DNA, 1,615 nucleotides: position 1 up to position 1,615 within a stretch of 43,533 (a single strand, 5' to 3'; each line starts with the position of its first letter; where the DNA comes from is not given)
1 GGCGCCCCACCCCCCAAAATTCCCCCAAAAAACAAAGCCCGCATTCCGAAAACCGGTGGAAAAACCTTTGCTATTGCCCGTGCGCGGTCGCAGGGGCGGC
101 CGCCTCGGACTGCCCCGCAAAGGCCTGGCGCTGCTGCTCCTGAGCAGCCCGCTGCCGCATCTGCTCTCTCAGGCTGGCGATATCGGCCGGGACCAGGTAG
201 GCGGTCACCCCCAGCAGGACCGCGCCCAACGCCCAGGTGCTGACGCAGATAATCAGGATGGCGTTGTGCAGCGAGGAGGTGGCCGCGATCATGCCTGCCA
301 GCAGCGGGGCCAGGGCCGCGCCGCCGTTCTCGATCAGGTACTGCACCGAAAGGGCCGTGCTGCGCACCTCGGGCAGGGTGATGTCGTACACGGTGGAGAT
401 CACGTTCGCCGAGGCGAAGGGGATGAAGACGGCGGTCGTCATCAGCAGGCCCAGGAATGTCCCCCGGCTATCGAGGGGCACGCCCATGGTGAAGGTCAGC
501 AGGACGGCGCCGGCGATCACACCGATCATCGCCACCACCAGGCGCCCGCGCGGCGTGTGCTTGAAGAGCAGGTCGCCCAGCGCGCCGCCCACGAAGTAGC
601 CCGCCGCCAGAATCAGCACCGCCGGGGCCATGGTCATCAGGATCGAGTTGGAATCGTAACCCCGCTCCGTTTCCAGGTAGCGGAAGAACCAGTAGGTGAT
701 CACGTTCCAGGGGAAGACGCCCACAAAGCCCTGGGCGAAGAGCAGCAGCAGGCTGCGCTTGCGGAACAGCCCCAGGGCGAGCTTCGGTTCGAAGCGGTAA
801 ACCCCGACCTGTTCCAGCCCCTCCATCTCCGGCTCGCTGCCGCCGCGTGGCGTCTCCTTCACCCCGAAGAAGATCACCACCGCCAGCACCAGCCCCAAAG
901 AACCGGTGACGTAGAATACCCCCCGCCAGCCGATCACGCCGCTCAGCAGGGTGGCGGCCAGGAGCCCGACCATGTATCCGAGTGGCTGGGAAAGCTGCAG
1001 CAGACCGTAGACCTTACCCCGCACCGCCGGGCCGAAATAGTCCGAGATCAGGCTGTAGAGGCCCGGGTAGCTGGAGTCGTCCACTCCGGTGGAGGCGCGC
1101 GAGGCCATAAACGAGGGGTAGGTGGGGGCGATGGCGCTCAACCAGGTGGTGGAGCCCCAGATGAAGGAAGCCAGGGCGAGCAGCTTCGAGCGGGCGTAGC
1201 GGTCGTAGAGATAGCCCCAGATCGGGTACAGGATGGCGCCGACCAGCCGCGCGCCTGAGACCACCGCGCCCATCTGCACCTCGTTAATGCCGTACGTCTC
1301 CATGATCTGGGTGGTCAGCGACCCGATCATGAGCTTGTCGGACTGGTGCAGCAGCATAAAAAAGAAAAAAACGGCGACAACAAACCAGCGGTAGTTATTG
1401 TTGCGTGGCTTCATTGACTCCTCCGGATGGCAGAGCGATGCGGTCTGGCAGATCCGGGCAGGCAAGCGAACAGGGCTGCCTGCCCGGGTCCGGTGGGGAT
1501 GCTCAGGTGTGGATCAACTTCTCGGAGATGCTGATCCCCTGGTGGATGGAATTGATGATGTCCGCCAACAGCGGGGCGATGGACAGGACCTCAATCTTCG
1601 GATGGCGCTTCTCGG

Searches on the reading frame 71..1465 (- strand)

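Call 64: search_protein_families(library=pfam, proteins=[window:71-1465:-], max_evalue=0.00001)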
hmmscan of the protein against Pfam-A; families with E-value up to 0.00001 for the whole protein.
window:71-1465:- (464 aa): 1 family
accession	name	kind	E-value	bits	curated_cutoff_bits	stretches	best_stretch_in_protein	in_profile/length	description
PF07690.21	MFS_1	-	1.1e-44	153.2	33.4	1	34-387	3-347/347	Major Facilitator Superfamily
